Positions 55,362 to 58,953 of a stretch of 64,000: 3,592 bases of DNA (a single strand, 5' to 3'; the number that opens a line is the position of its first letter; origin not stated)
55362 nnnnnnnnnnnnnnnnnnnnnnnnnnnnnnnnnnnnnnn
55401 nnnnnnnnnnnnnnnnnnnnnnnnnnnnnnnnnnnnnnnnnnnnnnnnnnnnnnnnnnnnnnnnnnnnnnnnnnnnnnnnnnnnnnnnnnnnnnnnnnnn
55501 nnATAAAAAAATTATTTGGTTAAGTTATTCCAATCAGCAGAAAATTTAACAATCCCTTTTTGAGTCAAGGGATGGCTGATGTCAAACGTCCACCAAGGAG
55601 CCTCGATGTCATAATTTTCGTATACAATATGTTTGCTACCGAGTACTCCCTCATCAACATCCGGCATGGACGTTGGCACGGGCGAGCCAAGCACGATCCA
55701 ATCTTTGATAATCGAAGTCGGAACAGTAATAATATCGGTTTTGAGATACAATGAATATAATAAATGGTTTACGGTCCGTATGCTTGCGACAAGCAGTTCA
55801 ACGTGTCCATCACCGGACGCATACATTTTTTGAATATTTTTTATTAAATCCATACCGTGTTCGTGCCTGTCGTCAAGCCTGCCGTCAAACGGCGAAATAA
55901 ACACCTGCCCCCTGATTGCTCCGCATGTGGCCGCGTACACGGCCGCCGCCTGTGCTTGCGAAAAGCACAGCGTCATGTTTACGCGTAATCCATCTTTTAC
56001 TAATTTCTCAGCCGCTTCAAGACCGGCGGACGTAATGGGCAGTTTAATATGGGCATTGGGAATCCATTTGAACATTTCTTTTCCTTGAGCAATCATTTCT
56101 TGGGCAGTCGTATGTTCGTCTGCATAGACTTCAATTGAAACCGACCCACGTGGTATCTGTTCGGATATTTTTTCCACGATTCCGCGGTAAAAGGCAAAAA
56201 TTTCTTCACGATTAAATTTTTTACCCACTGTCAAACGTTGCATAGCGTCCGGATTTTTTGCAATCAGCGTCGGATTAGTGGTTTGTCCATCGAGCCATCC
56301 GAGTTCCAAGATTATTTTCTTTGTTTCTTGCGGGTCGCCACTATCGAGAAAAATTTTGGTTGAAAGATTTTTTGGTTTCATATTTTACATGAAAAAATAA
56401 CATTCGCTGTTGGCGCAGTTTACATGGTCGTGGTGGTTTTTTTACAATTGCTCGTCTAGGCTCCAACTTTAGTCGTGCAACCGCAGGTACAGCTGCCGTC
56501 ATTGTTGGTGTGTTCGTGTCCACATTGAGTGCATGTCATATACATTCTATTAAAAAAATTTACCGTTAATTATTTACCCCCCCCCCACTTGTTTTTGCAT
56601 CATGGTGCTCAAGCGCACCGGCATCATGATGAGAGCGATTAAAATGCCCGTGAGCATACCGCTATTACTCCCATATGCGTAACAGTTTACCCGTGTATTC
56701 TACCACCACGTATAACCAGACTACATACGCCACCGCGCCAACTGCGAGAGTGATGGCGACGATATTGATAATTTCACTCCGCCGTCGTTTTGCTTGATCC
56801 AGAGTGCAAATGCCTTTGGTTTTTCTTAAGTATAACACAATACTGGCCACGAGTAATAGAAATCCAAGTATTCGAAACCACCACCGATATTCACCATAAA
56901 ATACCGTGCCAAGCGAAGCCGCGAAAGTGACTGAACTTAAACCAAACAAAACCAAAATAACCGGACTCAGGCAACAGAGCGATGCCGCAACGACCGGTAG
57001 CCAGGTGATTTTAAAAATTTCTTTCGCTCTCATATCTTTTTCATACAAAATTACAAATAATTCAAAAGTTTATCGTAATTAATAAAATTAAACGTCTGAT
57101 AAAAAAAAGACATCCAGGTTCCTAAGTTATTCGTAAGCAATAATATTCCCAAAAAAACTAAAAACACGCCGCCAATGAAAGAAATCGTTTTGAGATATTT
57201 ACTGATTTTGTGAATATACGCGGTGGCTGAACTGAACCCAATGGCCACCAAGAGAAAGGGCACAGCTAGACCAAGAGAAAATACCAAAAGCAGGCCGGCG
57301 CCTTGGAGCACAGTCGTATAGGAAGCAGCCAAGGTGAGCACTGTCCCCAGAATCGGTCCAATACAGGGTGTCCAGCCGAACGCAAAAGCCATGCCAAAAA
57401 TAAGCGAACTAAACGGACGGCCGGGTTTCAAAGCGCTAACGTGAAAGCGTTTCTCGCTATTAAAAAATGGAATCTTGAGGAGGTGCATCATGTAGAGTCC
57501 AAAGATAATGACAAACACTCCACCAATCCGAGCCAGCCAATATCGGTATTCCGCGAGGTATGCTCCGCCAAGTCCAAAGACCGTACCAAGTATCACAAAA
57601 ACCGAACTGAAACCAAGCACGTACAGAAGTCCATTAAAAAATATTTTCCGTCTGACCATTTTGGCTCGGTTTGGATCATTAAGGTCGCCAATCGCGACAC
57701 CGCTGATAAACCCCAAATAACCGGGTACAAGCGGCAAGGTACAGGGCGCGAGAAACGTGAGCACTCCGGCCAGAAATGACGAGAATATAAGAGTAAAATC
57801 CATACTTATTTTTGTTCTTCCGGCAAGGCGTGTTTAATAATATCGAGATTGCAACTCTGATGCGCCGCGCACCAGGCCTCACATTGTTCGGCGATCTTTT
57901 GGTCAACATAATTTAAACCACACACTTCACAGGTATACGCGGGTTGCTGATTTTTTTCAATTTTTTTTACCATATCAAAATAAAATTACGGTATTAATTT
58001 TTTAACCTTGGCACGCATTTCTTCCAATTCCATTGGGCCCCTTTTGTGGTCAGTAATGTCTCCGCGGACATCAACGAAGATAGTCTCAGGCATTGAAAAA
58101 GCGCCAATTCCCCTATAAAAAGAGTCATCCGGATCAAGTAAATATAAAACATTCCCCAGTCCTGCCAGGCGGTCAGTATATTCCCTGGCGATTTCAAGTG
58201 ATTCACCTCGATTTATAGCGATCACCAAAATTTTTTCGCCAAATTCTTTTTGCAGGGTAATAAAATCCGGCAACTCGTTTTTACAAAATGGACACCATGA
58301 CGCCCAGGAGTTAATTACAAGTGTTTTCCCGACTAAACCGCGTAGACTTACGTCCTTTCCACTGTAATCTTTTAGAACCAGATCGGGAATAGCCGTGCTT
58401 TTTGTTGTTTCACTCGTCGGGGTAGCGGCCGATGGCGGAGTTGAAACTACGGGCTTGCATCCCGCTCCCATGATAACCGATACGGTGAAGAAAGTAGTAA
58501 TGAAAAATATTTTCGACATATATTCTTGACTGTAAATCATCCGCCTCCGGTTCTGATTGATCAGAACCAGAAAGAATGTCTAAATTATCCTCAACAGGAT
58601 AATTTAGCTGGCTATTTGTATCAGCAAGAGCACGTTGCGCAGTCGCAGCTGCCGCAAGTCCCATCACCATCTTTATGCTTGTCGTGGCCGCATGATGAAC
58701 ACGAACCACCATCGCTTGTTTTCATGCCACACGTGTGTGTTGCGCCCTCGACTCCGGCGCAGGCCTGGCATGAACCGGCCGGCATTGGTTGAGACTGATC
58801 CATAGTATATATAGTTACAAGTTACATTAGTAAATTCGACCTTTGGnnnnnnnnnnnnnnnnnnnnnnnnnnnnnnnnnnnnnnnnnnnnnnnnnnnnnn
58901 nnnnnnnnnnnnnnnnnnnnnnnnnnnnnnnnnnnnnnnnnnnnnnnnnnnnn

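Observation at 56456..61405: Long ArsR-controlled thiol-redox/metal operon containing two metallothionein-like peptides and a zinc-ribbon miniprotein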

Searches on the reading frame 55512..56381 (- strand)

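Call 9: search_protein_families(library=ncbifam, max_evalue=0.01, proteins=[window:55512-56381:-])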
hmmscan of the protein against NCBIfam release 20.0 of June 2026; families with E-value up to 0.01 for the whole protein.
window:55512-56381:- (289 aa): 11 families
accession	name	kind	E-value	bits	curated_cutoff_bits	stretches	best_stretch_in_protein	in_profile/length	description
TIGR00875.1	fsa_talC_mipB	equivalog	2e-38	132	245.95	1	9-227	2-191/213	fructose-6-phosphate aldolase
TIGR02134.1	transald_staph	equivalog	1.1e-21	77.6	281.95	1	4-232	2-210/236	transaldolase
NF009296.0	PRK12653.1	subfamily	1.1e-16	61.3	306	1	91-229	63-195/220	fructose-6-phosphate aldolase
NF002881.0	PRK03343.1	subfamily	2.6e-14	53.1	367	1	78-152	104-180/370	transaldolase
NF003026.0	PRK03903.1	equivalog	9e-13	48.1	344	1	77-172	90-196/323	transaldolase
TIGR00874.1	talAB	equivalog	7e-12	45.3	396.2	1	8-226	10-248/317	transaldolase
TIGR00876.1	tal_mycobact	equivalog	2.4e-10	40.3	233.75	1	78-150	93-167/350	transaldolase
NF009001.0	PRK12346.1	subfamily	1.7e-09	37.7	439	1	111-175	129-187/316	transaldolase A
NF007080.0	PRK09533.1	equivalog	3.3e-09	35.2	712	1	79-151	105-179/949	bifunctional transaldolase/phosoglucose isomerase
NF009299.0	PRK12656.1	equivalog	8.2e-09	35.3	214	1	55-227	34-195/222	fructose-6-phosphate aldolase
NF008965.0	PRK12309.1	equivalog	4.4e-07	29.3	550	1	71-173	88-190/392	transaldolase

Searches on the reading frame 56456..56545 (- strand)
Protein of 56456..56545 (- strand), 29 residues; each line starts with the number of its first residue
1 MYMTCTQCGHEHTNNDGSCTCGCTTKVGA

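Call 4: search_protein_families(library=pfam, max_evalue=0.1, proteins=[window:56456-56545:-])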
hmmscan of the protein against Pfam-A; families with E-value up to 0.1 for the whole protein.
window:56456-56545:- (29 aa): 0 families

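Call 5: search_protein_families(library=ncbifam, max_evalue=0.1, proteins=[window:56456-56545:-])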
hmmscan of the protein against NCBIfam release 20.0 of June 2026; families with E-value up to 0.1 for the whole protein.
window:56456-56545:- (29 aa): 0 families

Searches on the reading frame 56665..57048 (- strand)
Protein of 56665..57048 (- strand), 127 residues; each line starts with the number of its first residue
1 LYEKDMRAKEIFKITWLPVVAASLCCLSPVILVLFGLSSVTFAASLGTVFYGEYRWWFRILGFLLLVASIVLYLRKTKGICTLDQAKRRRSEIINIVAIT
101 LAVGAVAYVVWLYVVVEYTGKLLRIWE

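Call 4: search_protein_families(library=pfam, max_evalue=0.1, proteins=[window:56665-57048:-])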
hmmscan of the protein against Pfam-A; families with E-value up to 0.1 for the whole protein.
window:56665-57048:- (127 aa): 3 families
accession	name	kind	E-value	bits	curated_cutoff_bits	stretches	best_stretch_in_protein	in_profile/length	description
PF02411.20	MerT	-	8.6e-05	23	32.9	1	17-112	16-112/116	MerT mercuric transport protein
PF00499.25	Oxidored_q3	-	0.00033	20.9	33.2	1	9-71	69-142/146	NADH-ubiquinone/plastoquinone oxidoreductase chain 6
PF04819.17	DUF716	-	0.037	14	25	1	13-114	32-138/138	Family of unknown function (DUF716)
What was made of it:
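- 56665..57033 (-): MerT-like membrane protein (122 aa from the ATG; 127 from the TTG at 57048), SLCCLSP in TM1 and KGIC in a loop. Pfam MerT E=8.6e-5, 23 bits, below the cut-off of 32.9 (call 4).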

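Call 5: search_protein_families(library=ncbifam, max_evalue=0.1, proteins=[window:56665-57048:-])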
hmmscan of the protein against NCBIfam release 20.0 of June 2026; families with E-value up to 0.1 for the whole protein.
window:56665-57048:- (127 aa): 5 families
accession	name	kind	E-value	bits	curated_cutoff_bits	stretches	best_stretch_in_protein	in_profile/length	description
NF033560.1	merT_RC607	exception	2.8e-05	24.4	130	1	19-79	13-71/97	mercuric transport protein MerT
NF005164.0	PRK06638.1-4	equivalog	0.00036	19.9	154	1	43-99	136-198/211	NADH-quinone oxidoreductase subunit J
NF033556.1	MerTP_fusion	equivalog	0.00043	19.9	180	1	19-87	6-72/186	mercuric transport protein MerTP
NF010314.2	PRK13751.2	equivalog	0.0027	17.8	150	1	17-108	16-110/116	mercuric ion transporter MerT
NF053699.1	bfi_fam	equivalog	0.051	13.5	100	1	17-115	24-124/131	Bfi1 family immunity protein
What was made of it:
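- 56665..57033 (-): NCBIfam merT_RC607 is weak (call 5).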

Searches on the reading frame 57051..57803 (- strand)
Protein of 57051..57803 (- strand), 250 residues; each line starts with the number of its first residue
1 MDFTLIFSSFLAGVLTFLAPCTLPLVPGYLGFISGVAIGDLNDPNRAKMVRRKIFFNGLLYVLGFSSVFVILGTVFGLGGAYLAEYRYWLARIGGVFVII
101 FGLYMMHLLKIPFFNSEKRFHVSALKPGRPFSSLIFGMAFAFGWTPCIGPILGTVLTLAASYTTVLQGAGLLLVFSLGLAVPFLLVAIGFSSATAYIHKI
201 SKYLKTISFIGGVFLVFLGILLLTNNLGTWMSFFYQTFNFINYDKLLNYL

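Call 4: search_protein_families(library=pfam, max_evalue=0.1, proteins=[window:57051-57803:-])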
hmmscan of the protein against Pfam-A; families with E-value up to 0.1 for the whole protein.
window:57051-57803:- (250 aa): 2 families
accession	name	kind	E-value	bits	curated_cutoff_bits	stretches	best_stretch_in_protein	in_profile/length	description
PF02683.22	DsbD_TM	-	6.4e-17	62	27.1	1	6-224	5-216/219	Cytochrome C biogenesis protein transmembrane domain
PF13386.12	DsbD_2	-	1.2e-11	45.3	24.9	1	52-220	31-198/199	Cytochrome C biogenesis protein transmembrane region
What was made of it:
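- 57051..57803 (-): CcdA/DsbD-type membrane electron conduit (250 aa) with both transmembrane Cys. Pfam DsbD_TM E=6e-17 (call 4).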

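Call 5: search_protein_families(library=ncbifam, max_evalue=0.1, proteins=[window:57051-57803:-])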
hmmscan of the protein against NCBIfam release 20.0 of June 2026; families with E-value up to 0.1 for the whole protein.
window:57051-57803:- (250 aa): 4 families
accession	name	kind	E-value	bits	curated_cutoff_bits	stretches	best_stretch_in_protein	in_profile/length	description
NF040495.1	tranport_ArsG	equivalog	5.3e-13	48.9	200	1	6-223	7-221/225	aromatic aminobenezylarsenical efflux permease ArsG family transporter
NF001419.0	PRK00293.1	subfamily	1.7e-12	46.8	330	1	6-232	172-391/574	protein-disulfide reductase DsbD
NF045694.1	seleno_TsoB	exception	1.1e-09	37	805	1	6-230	185-398/572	rhodanese/DsbD fusion-like selenoprotein TsoB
NF007454.0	PRK10019.1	subfamily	0.0024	17.2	195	1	134-208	185-252/283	nickel/cobalt efflux transporter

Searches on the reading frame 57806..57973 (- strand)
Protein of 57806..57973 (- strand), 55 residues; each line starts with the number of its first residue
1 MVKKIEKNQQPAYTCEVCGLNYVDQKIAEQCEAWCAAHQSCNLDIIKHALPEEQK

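Call 4: search_protein_families(library=pfam, max_evalue=0.1, proteins=[window:57806-57973:-])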
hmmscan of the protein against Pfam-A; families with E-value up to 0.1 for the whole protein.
window:57806-57973:- (55 aa): 4 families
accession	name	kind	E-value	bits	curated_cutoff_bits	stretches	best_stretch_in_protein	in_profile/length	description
PF23447.1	DUF7128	-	2.8e-07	30.8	25.7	1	1-38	1-38/44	Domain of unknown function (DUF7128)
PF01780.25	Ribosomal_L37ae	-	0.0025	18.3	21.9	1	1-26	22-47/85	Ribosomal L37ae protein family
PF14122.12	YokU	-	0.0053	17.1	27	1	3-32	26-55/87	YokU-like protein, putative antitoxin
PF07502.20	MANEC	-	0.027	15.2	25.5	1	23-49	31-57/89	MANEC domain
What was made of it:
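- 57806..57973 (-): 55-aa DUF7128 miniprotein with five conserved Cys (C-x2-C-x12-C-x3-C-x5-C). Pfam PF23447 scores 30.8 bits against a cut-off of 25.7 (call 4).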

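Call 5: search_protein_families(library=ncbifam, max_evalue=0.1, proteins=[window:57806-57973:-])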
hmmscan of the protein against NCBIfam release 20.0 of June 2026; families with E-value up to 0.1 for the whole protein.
window:57806-57973:- (55 aa): 2 families
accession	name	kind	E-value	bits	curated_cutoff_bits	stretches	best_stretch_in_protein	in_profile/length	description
TIGR03829.1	YokU_near_AblA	hypoth_equivalog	0.0069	16.7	90.85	1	3-32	26-55/89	YokU family protein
TIGR00280.1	eL43_euk_arch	equivalog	0.036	14.4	95.8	1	2-27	26-51/92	50S ribosomal protein L37Ae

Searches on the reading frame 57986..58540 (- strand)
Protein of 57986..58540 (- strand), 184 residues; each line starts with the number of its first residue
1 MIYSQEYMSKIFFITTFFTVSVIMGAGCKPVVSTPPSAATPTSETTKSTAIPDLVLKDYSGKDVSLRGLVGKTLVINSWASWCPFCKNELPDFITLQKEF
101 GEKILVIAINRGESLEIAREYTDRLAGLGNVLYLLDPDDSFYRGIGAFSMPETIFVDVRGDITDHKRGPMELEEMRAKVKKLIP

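Call 4: search_protein_families(library=pfam, max_evalue=0.1, proteins=[window:57986-58540:-])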
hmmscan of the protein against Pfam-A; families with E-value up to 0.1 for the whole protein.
window:57986-58540:- (184 aa): 6 families
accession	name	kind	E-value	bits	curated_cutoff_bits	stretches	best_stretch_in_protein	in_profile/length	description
PF08534.16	Redoxin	-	1.5e-17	64.2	26.6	1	49-180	4-145/148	Redoxin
PF00578.27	AhpC-TSA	-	4.8e-15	56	26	1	50-163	4-122/124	AhpC/TSA family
PF00085.26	Thioredoxin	-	1.2e-05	25.7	23.5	1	72-121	19-68/103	Thioredoxin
PF13905.12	Thioredoxin_8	-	0.0038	18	27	1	71-126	1-58/94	Thioredoxin-like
PF13098.12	Thioredoxin_2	-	0.004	17.9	27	1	71-177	5-102/104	Thioredoxin-like domain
PF00255.25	GSHPx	-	0.0053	16.8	27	1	53-107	3-56/108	Glutathione peroxidase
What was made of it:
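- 57986..58540 (-): TlpA/ResA-like thiol:disulfide oxidoreductase (184 aa), lipobox-like N-terminus (GAGC), WCPFC active site. Pfam Redoxin E=1.5e-17 and AhpC-TSA (call 4).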

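Call 5: search_protein_families(library=ncbifam, max_evalue=0.1, proteins=[window:57986-58540:-])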
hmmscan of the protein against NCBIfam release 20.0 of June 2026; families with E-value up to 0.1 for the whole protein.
window:57986-58540:- (184 aa): 15 families
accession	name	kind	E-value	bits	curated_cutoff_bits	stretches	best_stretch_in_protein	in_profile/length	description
NF047696.1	ThlDiSintTplARhiz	equivalog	6.8e-16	58.7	230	1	45-177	71-208/219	thiol:disulfide interchange protein TlpA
NF002854.0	PRK03147.1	subfamily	1.6e-15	57.5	170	1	46-184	37-174/176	thiol-disulfide oxidoreductase ResA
NF041054.1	WAxxUGC_long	equivalog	1.4e-13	50.9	300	1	40-163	73-195/354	ResA-like WAxxUGC motif-containing protein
NF041202.1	StoA_CxxC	exception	3.9e-11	43.1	210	1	48-177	30-159/163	endospore biogenesis thiol-disulfide oxidoreductase StoA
TIGR00385.1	dsbE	subfamily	1.5e-10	40.9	123.15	1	71-179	63-167/173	DsbE family thiol:disulfide interchange protein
NF011941.0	PRK15412.1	equivalog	5.1e-08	32.7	359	1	70-172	67-165/185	thiol:disulfide interchange protein DsbE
TIGR01068.1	thioredoxin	equivalog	1.1e-05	25.6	96.8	1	72-122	15-65/101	thioredoxin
NF010625.0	PRK14018.1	equivalog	1.7e-05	23.5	522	1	22-177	9-167/521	bifunctional peptide-methionine (S)-S-oxide reductase MsrA/peptide-methionine (R)-S-oxide reductase MsrB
NF040769.1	SelL_rel_redox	subfamily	3.2e-05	23.7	120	1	51-160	3-110/173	SelL-related redox protein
NF008229.0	PRK10996.1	equivalog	0.00076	19.2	125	1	72-122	53-103/141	thioredoxin TrxC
TIGR01126.1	pdi_dom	equivalog_domain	0.0064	16.8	107.2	1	72-114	15-60/105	protein disulfide-isomerase domain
NF047697.1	ThioredTrxAClost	equivalog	0.0071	16.5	140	1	73-118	19-64/105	thioredoxin TrxA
NF006898.0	PRK09381.1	equivalog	0.038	14.4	138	1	73-124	23-74/109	thioredoxin TrxA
TIGR02540.1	gpx7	equivalog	0.042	13.6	207.3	1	56-104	7-55/153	putative glutathione peroxidase Gpx7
NF053650.1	PerredPrxQDein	equivalog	0.045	13.7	260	1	51-150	1-98/148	thioredoxin-dependent peroxiredoxin PrxQ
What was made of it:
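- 57986..58540 (-): TlpA and ResA are the best NCBIfam matches but fall below their cut-offs (call 5).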

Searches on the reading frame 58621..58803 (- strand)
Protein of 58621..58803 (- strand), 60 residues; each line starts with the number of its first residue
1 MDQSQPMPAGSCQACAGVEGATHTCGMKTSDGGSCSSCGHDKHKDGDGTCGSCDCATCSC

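Call 4: search_protein_families(library=pfam, max_evalue=0.1, proteins=[window:58621-58803:-])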
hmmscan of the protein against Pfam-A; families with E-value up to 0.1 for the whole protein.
window:58621-58803:- (60 aa): 0 families

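Call 5: search_protein_families(library=ncbifam, max_evalue=0.1, proteins=[window:58621-58803:-])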
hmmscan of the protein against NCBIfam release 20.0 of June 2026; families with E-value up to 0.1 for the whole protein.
window:58621-58803:- (60 aa): 0 families

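Call 8: find_homologous_proteins(query=window:58624-58803:-, max_evalue=1)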
Query window:58624-58803:- (60 aa): 1 proteins with E <= 1 among 1 candidates.
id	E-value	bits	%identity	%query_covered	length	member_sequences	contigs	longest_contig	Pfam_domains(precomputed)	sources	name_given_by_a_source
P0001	6.2e-31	123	100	100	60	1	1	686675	-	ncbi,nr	ncbi:MAG: hypothetical protein HYY51_01765 [Candidatus Magasanikbacteria bacterium]|nr:hypothetical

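Call 16: search_protein_representatives(protein=window:58624-58803:-)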
Query: 60 residues. Proteins with E-value up to 0.001 (for the whole library): 2; up to 1e-10: 1; up to 1e-30: 1. The best 2 are listed.
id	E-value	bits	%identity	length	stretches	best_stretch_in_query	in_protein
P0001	2.0e-31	122.7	100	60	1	1-60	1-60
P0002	8.1e-10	54.5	56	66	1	1-54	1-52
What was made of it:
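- The 60-mer has a single homologue in 1.84 billion representatives (call 16).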

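Call 19: find_homologous_proteins(query=A1, max_evalue=10)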
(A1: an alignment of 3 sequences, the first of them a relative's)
Query A1 (3 sequences) (60 aa, profile of the alignment): 2 proteins with E <= 10 among 41 candidates.
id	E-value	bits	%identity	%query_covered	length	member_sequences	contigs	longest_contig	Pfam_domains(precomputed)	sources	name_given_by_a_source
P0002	4.3e-36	140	54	90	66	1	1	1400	-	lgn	-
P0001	3.7e-25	105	100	100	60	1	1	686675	-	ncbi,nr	ncbi:MAG: hypothetical protein HYY51_01765 [Candidatus Magasanikbacteria bacterium]|nr:hypothetical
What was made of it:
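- Tried and rejected: Word-indexed and exhaustive searches with the 60-mer (calls 8, 16, 19) found only itself and one homologue, P0002.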

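Call 20: find_encoding_contigs(protein=P0002, flank=5000)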
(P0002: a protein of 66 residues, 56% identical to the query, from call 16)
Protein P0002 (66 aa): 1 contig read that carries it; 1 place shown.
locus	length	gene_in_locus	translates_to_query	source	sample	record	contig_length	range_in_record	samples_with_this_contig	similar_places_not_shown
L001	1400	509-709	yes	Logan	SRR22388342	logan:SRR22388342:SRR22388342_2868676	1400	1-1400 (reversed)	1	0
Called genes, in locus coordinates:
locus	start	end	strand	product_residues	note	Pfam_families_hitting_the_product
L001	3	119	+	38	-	?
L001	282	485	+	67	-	-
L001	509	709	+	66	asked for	-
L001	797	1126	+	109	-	-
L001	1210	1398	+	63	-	?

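Call 21: find_encoding_contigs(protein=P0001, flank=10000, max_places=3)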
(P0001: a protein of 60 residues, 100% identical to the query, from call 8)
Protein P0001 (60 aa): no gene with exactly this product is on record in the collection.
